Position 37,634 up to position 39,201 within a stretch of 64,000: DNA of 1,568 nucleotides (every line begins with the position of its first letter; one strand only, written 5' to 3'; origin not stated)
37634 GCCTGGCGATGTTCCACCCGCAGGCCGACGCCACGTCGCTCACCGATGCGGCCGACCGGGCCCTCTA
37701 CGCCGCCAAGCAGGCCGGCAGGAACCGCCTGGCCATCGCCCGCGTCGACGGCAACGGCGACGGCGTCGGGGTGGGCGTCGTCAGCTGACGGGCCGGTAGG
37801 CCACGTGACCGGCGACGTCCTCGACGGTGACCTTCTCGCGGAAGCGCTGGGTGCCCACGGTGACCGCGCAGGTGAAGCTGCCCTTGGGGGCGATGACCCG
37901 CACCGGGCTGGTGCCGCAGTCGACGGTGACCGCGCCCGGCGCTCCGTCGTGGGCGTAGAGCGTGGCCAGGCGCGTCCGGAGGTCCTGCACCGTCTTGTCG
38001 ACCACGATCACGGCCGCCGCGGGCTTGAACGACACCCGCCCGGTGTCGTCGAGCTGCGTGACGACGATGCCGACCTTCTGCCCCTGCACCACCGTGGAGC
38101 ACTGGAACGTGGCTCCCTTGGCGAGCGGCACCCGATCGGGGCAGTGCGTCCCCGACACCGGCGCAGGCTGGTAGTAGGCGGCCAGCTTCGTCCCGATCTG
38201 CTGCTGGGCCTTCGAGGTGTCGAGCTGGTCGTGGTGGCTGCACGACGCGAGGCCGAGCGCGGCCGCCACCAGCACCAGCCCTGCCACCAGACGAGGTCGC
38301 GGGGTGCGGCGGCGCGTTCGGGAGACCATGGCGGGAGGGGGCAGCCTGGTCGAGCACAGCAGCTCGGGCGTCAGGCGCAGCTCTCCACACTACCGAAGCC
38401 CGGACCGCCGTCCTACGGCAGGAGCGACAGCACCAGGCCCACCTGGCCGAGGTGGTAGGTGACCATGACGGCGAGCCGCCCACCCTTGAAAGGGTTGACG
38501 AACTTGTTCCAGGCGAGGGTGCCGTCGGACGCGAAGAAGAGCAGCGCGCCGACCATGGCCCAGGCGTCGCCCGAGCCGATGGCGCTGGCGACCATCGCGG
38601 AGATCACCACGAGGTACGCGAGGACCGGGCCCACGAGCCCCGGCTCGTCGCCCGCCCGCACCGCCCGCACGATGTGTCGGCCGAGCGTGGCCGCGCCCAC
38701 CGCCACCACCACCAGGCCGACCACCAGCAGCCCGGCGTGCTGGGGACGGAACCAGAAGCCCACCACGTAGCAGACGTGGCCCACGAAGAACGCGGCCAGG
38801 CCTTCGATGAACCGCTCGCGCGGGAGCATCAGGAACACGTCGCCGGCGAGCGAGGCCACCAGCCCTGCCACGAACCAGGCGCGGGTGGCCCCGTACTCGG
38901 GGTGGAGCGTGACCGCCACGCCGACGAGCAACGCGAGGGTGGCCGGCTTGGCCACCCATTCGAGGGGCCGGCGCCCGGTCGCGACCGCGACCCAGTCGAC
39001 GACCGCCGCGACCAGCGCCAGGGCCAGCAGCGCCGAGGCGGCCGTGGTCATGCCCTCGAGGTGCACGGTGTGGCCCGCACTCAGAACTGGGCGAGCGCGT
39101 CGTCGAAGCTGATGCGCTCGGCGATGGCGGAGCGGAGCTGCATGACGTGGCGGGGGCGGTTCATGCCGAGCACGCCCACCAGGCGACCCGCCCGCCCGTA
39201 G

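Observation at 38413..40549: Ferredoxin / ferredoxin reductase / YhhN operon without a cytochrome P450 partner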

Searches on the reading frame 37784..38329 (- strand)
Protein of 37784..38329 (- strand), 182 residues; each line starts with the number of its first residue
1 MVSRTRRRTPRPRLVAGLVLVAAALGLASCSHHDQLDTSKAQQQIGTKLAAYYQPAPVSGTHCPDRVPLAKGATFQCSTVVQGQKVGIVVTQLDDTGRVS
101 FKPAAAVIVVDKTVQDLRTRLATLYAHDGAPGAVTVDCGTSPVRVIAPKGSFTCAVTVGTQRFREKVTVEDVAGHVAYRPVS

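Call 7: search_protein_families(library=pfam, proteins=[window:37784-38329:-], max_evalue=0.01)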
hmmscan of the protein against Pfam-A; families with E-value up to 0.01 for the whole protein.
seq(182 aa): 1 family
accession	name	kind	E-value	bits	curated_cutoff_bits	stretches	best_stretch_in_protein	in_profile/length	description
PF14230.11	DUF4333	-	3.2e-15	56.6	27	1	29-97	10-78/78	Domain of unknown function (DUF4333)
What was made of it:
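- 37781..38329 (-): DUF4333 lipoprotein (lipobox LASC). It is co-directional, 83 nt after YhhN, and is probably the fourth gene of the operon. PF14230 3.2e-15 (call 7).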

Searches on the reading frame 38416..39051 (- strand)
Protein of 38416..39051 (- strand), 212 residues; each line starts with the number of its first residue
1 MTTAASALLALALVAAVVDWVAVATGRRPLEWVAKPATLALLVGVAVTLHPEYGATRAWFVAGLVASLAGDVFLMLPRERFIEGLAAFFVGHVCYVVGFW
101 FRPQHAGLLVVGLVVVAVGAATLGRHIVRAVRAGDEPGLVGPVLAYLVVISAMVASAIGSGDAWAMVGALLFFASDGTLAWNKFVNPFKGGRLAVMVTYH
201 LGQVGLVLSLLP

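Call 7: search_protein_families(library=pfam, proteins=[window:38416-39051:-], max_evalue=0.01)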
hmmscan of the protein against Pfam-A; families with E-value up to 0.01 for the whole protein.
seq(212 aa): 1 family
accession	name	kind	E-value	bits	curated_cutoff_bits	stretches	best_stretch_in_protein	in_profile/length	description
PF07947.19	YhhN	-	3.4e-42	144.6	25.6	1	31-210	2-182/182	YhhN family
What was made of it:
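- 38413..39051 (-): YhhN/TMEM86-family 8-helix membrane protein, 212 aa (alternative GTG start at 39066). PF07947 3.4e-42 (call 7).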

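Call 9: find_homologous_proteins(query=window:38416-39051:-)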
Query seq(212 aa) (212 aa): 1988 proteins with E <= 0.001 among 8000 candidates; the best 120 are listed.
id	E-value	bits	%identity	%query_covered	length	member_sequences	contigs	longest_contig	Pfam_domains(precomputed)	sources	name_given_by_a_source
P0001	1.7e-121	422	96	100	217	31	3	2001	PF07947.20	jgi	jgi:uncharacterized membrane protein YhhN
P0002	1.9e-109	382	87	100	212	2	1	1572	PF07947.20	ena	-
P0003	9.7e-94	331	81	100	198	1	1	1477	PF07947.20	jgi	-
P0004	1.1e-89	318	75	100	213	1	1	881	PF07947.20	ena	-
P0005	8.8e-68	246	63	100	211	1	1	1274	PF07947.20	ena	-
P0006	5.6e-67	244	63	88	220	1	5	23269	PF07947.20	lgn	-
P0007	8.2e-67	243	64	91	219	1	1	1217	PF07947.20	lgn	-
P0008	1.8e-66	242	61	100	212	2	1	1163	PF07947.20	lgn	-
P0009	4.5e-66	241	61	91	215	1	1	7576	PF07947.20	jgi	jgi:uncharacterized membrane protein YhhN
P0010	1.6e-65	239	62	92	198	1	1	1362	PF07947.20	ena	-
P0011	4.2e-65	237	59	87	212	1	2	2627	PF07947.20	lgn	-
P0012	7.8e-65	237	60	99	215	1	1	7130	PF07947.20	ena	-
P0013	2.1e-64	235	60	100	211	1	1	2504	PF07947.20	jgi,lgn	jgi:uncharacterized membrane protein YhhN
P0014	2.9e-64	235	59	100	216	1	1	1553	PF07947.20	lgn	-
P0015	3.7e-64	234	61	100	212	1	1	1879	PF07947.20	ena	-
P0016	4.2e-64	234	62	99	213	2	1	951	PF07947.20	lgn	-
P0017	7.4e-64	233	62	89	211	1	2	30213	PF07947.20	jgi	jgi:uncharacterized membrane protein YhhN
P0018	2.6e-63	232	58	88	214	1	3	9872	PF07947.20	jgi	-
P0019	4.1e-63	231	58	88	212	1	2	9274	PF07947.20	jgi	jgi:uncharacterized membrane protein YhhN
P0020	7.9e-63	230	57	91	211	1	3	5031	PF07947.20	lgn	-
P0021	9.6e-63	230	60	87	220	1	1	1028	PF07947.20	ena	-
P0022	1.2e-62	229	63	89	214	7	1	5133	PF07947.20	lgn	-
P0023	1.6e-62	229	59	91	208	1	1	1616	PF07947.20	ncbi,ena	-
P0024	1.6e-62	229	61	87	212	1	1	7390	PF07947.20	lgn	-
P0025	1.9e-62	229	60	91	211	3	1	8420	PF07947.20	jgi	-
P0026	3.4e-62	228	60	100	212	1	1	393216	PF07947.20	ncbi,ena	-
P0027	3.9e-62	228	58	91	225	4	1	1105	PF07947.20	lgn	-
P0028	4.7e-62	228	57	99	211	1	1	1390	PF07947.20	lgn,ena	-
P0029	4.8e-62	227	60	87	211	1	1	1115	PF07947.20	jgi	jgi:uncharacterized membrane protein YhhN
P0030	5.0e-62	227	57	92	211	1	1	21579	PF07947.20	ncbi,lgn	-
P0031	7.7e-62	227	60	100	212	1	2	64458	PF07947.20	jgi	jgi:uncharacterized membrane protein YhhN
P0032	7.7e-62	227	58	98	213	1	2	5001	PF07947.20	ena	-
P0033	8.8e-62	227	58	100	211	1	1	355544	PF07947.20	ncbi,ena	-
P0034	9.1e-62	227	60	88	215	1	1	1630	PF07947.20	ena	-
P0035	9.4e-62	227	57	99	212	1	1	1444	PF07947.20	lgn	-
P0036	1.1e-61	226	58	98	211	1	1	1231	PF07947.20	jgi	jgi:uncharacterized membrane protein YhhN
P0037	1.1e-61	226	59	98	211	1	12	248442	PF07947.20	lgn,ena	-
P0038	1.5e-61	226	55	100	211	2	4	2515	PF07947.20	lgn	-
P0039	1.7e-61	226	57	99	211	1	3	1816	PF07947.20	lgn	-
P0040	1.7e-61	226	60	100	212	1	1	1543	PF07947.20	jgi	jgi:uncharacterized membrane protein YhhN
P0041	1.8e-61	226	55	91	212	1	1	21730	PF07947.20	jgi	-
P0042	1.8e-61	226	58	91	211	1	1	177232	PF07947.20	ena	-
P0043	2.2e-61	225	57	98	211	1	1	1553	PF07947.20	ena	-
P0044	2.4e-61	225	60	98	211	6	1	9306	PF07947.20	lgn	-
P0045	2.5e-61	225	58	100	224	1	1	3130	PF07947.20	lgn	-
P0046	3.5e-61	225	58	99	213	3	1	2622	PF07947.20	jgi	jgi:uncharacterized membrane protein YhhN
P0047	3.5e-61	225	54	91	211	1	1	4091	PF07947.20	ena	-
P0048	3.5e-61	225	61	100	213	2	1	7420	PF07947.20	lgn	-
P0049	3.6e-61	225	57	91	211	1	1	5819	PF07947.20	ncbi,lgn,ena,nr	ncbi:MAG TPA: lysoplasmalogenase [Acidimicrobiales bacterium]|nr:lysoplasmalogenase [Acidimicrobiale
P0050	3.8e-61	225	57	100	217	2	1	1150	PF07947.20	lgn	-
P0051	3.9e-61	224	60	86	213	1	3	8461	PF07947.20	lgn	-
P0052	4.0e-61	224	57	100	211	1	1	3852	PF07947.20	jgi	jgi:uncharacterized membrane protein YhhN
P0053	4.1e-61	224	56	100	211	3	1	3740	PF07947.20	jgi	jgi:uncharacterized membrane protein YhhN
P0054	4.3e-61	224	58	98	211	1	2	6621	PF07947.20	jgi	jgi:uncharacterized membrane protein YhhN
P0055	4.4e-61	224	57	99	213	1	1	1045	PF07947.20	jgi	jgi:uncharacterized membrane protein YhhN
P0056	5.0e-61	224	59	100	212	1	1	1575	PF07947.20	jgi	-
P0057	5.2e-61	224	62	90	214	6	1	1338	PF07947.20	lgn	-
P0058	5.6e-61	224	59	91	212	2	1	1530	PF07947.20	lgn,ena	-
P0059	6.3e-61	224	57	92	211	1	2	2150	PF07947.20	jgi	jgi:uncharacterized membrane protein YhhN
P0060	8.2e-61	223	56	91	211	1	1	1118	PF07947.20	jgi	jgi:uncharacterized membrane protein YhhN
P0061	1.0e-60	223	57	98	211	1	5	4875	PF07947.20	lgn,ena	-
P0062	1.0e-60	223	56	99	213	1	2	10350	PF07947.20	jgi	jgi:uncharacterized membrane protein YhhN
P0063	1.1e-60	223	57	98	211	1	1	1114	PF07947.20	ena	-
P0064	1.2e-60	223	57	88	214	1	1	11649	PF07947.20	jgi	-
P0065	1.3e-60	223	60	97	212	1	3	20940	PF07947.20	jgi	jgi:uncharacterized membrane protein YhhN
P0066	1.3e-60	223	56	91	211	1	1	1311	PF07947.20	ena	-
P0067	1.3e-60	223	55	91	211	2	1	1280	PF07947.20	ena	-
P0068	1.4e-60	223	60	87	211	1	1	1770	PF07947.20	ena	-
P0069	1.5e-60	223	56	92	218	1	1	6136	PF07947.20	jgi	jgi:alkenylglycerophosphocholine/alkenylglycerophosphoethanolamine hydrolase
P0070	1.5e-60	223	58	94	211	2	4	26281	PF07947.20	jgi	jgi:uncharacterized membrane protein YhhN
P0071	1.8e-60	222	60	88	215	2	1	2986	PF07947.20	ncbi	-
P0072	1.9e-60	222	57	100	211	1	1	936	PF07947.20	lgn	-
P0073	2.0e-60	222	59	91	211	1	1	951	PF07947.20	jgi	jgi:uncharacterized membrane protein YhhN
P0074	2.0e-60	222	61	98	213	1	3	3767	PF07947.20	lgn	-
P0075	2.0e-60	222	59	98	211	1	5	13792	PF07947.20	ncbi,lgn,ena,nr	ncbi:MAG TPA: lysoplasmalogenase [Acidimicrobiales bacterium]|nr:lysoplasmalogenase [Acidimicrobiale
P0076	2.1e-60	222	57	98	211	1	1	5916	PF07947.20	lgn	-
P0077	2.2e-60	222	58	100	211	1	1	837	PF07947.20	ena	-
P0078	2.3e-60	222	57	91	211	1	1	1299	PF07947.20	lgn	-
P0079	2.3e-60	222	58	98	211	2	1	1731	PF07947.20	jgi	jgi:uncharacterized membrane protein YhhN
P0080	2.5e-60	222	56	91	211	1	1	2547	PF07947.20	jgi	jgi:uncharacterized membrane protein YhhN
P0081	2.7e-60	222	56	100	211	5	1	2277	PF07947.20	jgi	jgi:uncharacterized membrane protein YhhN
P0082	2.8e-60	222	58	99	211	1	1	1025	PF07947.20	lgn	-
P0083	2.9e-60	222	59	100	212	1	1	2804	PF07947.20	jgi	jgi:uncharacterized membrane protein YhhN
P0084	3.1e-60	222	58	91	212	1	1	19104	PF07947.20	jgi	jgi:uncharacterized membrane protein YhhN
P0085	3.6e-60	221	55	91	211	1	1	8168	PF07947.20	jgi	jgi:uncharacterized membrane protein YhhN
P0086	3.7e-60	221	54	93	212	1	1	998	PF07947.20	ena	-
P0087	3.8e-60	221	59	98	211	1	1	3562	PF07947.20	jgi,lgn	-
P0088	4.0e-60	221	62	92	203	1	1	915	PF07947.20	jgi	jgi:uncharacterized membrane protein YhhN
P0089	4.2e-60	221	57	98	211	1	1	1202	PF07947.20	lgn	-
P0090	4.2e-60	221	58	91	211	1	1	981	PF07947.20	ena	-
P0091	4.4e-60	221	58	98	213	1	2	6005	PF07947.20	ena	-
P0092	4.4e-60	221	57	98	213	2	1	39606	PF07947.20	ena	-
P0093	5.1e-60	221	58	87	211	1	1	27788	PF07947.20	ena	-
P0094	5.1e-60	221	58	98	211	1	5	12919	PF07947.20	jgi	jgi:uncharacterized membrane protein YhhN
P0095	5.9e-60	221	59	96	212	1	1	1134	PF07947.20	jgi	jgi:uncharacterized membrane protein YhhN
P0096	6.0e-60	221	56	91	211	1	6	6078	PF07947.20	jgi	jgi:uncharacterized membrane protein YhhN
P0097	6.4e-60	221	55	91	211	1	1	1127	PF07947.20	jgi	jgi:uncharacterized membrane protein YhhN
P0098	7.0e-60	220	57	91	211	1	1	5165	PF07947.20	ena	-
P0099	7.7e-60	220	56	91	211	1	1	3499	PF07947.20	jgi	jgi:uncharacterized membrane protein YhhN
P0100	8.3e-60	220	60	99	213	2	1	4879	PF07947.20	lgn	-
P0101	8.5e-60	220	56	91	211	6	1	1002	PF07947.20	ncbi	-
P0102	8.5e-60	220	53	91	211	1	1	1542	PF07947.20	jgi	jgi:uncharacterized membrane protein YhhN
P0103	8.8e-60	220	56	92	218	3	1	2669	PF07947.20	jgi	jgi:uncharacterized membrane protein YhhN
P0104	9.4e-60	220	59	86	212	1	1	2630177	PF07947.20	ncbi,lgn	ncbi:MAG: lysoplasmalogenase [Acidimicrobiia bacterium]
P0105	9.4e-60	220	55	91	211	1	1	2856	PF07947.20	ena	-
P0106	1.0e-59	220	58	98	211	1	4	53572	PF07947.20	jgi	jgi:uncharacterized membrane protein YhhN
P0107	1.1e-59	220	53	91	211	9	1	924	PF07947.20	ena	-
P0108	1.1e-59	220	59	92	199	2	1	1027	PF07947.20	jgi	-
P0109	1.2e-59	220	53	100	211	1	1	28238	PF07947.20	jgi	jgi:uncharacterized membrane protein YhhN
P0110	1.2e-59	220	55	87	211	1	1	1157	PF07947.20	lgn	-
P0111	1.3e-59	219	57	99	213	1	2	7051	PF07947.20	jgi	jgi:uncharacterized membrane protein YhhN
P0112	1.4e-59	219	56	100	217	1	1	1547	PF07947.20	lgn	-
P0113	1.4e-59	219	57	98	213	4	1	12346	PF07947.20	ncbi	ncbi:MAG: lysoplasmalogenase [Aquihabitans sp.]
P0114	1.4e-59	219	55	99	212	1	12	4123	PF07947.20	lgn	-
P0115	1.5e-59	219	58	91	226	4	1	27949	PF07947.20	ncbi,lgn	-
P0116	1.7e-59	219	57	97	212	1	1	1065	PF07947.20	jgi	jgi:uncharacterized membrane protein YhhN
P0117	1.8e-59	219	54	91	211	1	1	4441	PF07947.20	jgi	jgi:uncharacterized membrane protein YhhN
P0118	1.8e-59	219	54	91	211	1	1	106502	PF07947.20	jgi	jgi:uncharacterized membrane protein YhhN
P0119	1.9e-59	219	59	98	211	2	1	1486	PF07947.20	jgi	jgi:uncharacterized membrane protein YhhN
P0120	1.9e-59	219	59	87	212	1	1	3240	PF07947.20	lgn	-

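Call 11: find_related_loci(query=A1, collection=genome_contigs, flank=8000)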
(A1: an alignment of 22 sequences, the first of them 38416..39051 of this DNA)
Query A1 (212 aa) in genome_contigs; peptide patterns used: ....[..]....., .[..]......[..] (x = any residue, [..] = any of these).
599 stretches matched a pattern (row limit reached: there are more); 587 encode a relative of the query (tblastn E <= 1e-3); the best 80 are kept; 80 distinct loci.
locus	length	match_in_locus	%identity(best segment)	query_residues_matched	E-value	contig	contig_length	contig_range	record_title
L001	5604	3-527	96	38-212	2e-105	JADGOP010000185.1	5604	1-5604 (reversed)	MAG: Actinomycetota bacterium isolate Chersky.40_32 contig-100_6386, whole genome shotgun sequence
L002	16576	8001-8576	60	19-211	1e-67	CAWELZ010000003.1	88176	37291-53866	MAG: uncultured Actinomycetes bacterium isolate MFD02923.bin.2.90 genome assembly, contig: contig_22769, whole genome sh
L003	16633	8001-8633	55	1-211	5e-65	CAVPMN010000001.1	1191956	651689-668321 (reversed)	MAG: uncultured Iamiaceae bacterium isolate MFD09779.bin.2.32 genome assembly, contig: contig_22647, whole genome shotgu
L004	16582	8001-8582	57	19-211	2e-63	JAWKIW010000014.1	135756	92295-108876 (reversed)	MAG: Acidimicrobiales bacterium isolate ABC2.103 ABC2.103.fa-14, whole genome shotgun sequence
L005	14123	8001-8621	56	1-207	4e-63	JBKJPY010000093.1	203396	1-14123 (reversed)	MAG: Acidimicrobiales bacterium isolate ant_bin.480 k117_2465375, whole genome shotgun sequence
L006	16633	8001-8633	55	1-211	2e-62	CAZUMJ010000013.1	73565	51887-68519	MAG TPA_asm: uncultured Iamiaceae bacterium isolate SRP263991_co5_62 genome assembly, contig: NODE_818_length_73565_cov_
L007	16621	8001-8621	55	1-207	2e-62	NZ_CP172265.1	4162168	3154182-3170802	Aquihabitans daechungensis strain DSM 27986 chromosome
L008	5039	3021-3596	56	19-210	2e-60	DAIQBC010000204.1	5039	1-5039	MAG TPA_asm: Acidimicrobiales bacterium isolate CTOTU26096 NODE_15273_length_5039_cov_6.478732, whole genome shotgun seq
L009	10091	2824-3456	54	1-211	4e-60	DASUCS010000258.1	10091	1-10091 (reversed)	MAG TPA_asm: Acidimicrobiales bacterium isolate SMAG_U1303 k141_100721, whole genome shotgun sequence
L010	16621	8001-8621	53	1-210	1e-59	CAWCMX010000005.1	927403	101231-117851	MAG: uncultured Acidimicrobiia bacterium isolate MFD05502.bin.2.24 genome assembly, contig: contig_55238, whole genome s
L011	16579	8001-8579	56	19-211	2e-59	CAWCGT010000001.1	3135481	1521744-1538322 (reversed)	MAG: uncultured Microthrixaceae bacterium isolate MFD01275.bin.2.1 genome assembly, contig: contig_4380, whole genome sh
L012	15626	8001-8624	53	1-211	3e-59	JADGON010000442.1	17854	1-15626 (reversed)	MAG: Acidimicrobiia bacterium isolate Chersky_806 k127_18963751, whole genome shotgun sequence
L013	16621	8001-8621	56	1-210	5e-59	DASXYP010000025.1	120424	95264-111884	MAG TPA_asm: Acidimicrobiia bacterium isolate SMAG_U4828 k141_4313645, whole genome shotgun sequence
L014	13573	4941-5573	54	1-211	2e-58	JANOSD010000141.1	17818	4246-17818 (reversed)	MAG: Actinomycetes bacterium isolate VAR_4_concoct_328 VAR_4_k141_2481530, whole genome shotgun sequence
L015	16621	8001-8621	57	1-207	3e-58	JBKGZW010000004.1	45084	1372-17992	MAG: Acidimicrobiales bacterium isolate C5M10_5 NODE_170_length_45084_cov_11.135735, whole genome shotgun sequence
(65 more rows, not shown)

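Call 24: search_solved_structures(query=A1, max_evalue=1, show_alignments=2)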
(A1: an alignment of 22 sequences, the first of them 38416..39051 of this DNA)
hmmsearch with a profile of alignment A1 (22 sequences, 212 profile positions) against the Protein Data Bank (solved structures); distinct sequences matched with E-value up to 1: 0.

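Call 43: find_encoding_contigs(protein=P0001, flank=3000, max_places=6)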
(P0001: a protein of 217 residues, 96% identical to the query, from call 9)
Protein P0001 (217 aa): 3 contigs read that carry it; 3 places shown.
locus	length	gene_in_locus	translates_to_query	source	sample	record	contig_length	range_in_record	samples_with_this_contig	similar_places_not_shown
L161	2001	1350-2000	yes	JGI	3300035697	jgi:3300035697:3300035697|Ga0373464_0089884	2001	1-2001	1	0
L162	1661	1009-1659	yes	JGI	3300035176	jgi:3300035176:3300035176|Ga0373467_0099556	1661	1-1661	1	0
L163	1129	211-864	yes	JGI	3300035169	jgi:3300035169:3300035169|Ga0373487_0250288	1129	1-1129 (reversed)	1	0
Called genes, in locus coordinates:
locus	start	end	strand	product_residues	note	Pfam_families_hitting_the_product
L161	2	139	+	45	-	?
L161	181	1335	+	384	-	PF07992:Pyr_redox_2, PF00070:Pyr_redox, PF14759:Reductase_C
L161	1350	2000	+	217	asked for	PF07947:YhhN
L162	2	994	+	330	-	PF07992:Pyr_redox_2, PF00070:Pyr_redox, PF14759:Reductase_C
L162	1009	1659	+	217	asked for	PF07947:YhhN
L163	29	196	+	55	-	PF14759:Reductase_C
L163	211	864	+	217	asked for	PF07947:YhhN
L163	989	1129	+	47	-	?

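Call 47: search_protein_families(library=ncbifam, proteins=[window:38416-39051:-], max_evalue=0.001)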
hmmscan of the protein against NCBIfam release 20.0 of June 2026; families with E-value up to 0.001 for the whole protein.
seq(212 aa): 0 families

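Call 68: predict_structure(alignment_id=A1)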
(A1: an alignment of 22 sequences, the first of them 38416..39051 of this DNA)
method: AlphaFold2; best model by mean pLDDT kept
length: 212 residues; sequences in the alignment: 22
mean_pLDDT: 95.0   pTM: 0.89
mean pLDDT of the five models: 95.0, 94.9, 94.7, 94.6, 94.0
residues with pLDDT >= 90: 195; 70-90: 17; 50-70: 0; < 50: 0
segments of 3 or more residues with pLDDT < 50: none
pLDDT, mean of each block of 10 residues (from residue 1): 96 98 96 96 96 92 97 83 92 97 96 97 95 93 95 98 97 95 94 97 97 84
secondary structure, 60 per line:
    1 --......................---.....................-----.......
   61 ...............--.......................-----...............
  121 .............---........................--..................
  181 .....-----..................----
elements in order: H3-24 H28-48 H54-75 H78-100 H106-133 H137-160 H163-185 H191-208
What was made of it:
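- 38413..39051 (-): AF2 model with pLDDT 95 and 8 helices (call 68).
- On YhhN / TMEM86 lysoplasmalogenase family (PF07947): The AF2 model has 8 helices, pLDDT 95 and pTM 0.89 (call 68).
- Checked: The AF2 model has 8 helices and mean pLDDT 95 (call 68).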

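Call 70: fold_search(model_id=the predicted structure, library=pdb)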
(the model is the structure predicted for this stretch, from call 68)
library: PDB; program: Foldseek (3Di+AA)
matches with E <= 10: 359; with E <= 0.001: 0
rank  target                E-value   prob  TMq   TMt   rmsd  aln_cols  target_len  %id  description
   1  5ek2_B                4.4e-01  0.09  0.15  0.10  19.1       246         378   14  Crystal structure of the indoleamine 2,3-dioxygenagse 1 (IDO1) complexed with NLG919 analogue (released 2015-12-23)
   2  6e42_B                5.3e-01  0.08  0.16  0.10  18.8       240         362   14  CRYSTAL STRUCTURE OF HUMAN INDOLEAMINE 2,3-DIOXYGENASE 1 (IDO1) in complex with ferric heme and 4-Chlorophenyl imidazo (released 2018-11-14)
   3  7sil_A                6.1e-01  0.66  0.44  0.15   9.2       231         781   14  Structure of positive allosteric modulator-bound active human calcium-sensing receptor (released 2022-01-19)
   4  9esb_B                6.7e-01  0.07  0.15  0.10  17.9       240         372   13  Holo IDO with a bound inhibitor (released 2025-03-05)
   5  7vgv_B                7.3e-01  0.41  0.38  0.33  11.1       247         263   10  Anion free form of light-driven chloride ion-pumping rhodopsin, NM-R3, structure determined by serial femtosecond crys (released 2022-02-16)
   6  9avg_Q                8.0e-01  0.72  0.48  0.16   9.0       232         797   13  Structure of human calcium-sensing receptor in complex with chimeric Gs (miniGis) protein in nanodiscs (released 2024-04-17)
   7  6ubp_A                8.4e-01  0.09  0.18  0.12  19.9       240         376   12  Crystal structure of a photochemical intermediate of human indoleamine 2,3-dioxygenase 1 in complex with carbon monoxi (released 2021-02-03)
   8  4hyg_D                8.8e-01  0.21  0.28  0.26  12.8       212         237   19  Structure of a presenilin family intramembrane aspartate protease in C222 space group (released 2012-12-19)
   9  2x0c                  9.7e-01  0.21  0.27  0.20  19.9       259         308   14  Crystal Structure of the R7R8 domains of Talin (released 2010-07-07)
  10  7njk_a                9.7e-01  0.12  0.20  0.18  18.2       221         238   14  Mycobacterium smegmatis ATP synthase state 1a (released 2021-10-27)
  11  3w9j_A                1.0e+00  0.08  0.14  0.06  17.6       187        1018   12  Structural basis for the inhibition of bacterial multidrug exporters (released 2013-07-03)
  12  7m7d_A                1.0e+00  0.06  0.15  0.10  17.7       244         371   14  Crystal structure of the indoleamine 2,3-dioxygenagse 1 (IDO1) complexed with IACS-8968 (released 2021-09-01)
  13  9c1p_A                1.1e+00  0.57  0.46  0.16   9.3       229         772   13  Structure of Calcium-Sensing Receptor in complex with positive allosteric modulator '6218 (released 2024-10-02)
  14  2nmr                  1.1e+00  0.18  0.27  0.18  13.4       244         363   14  An unusual twin-His arrangement in the pore of ammonia channels is essential for substrate conductance (released 2006-11-14)
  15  8xmj_B                1.1e+00  0.08  0.19  0.15  20.5       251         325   14  Cryo-EM structure of human ZnT1 WT, in the presence of zinc, determined in heterogeneous conformations- one subunit in (released 2024-10-30)
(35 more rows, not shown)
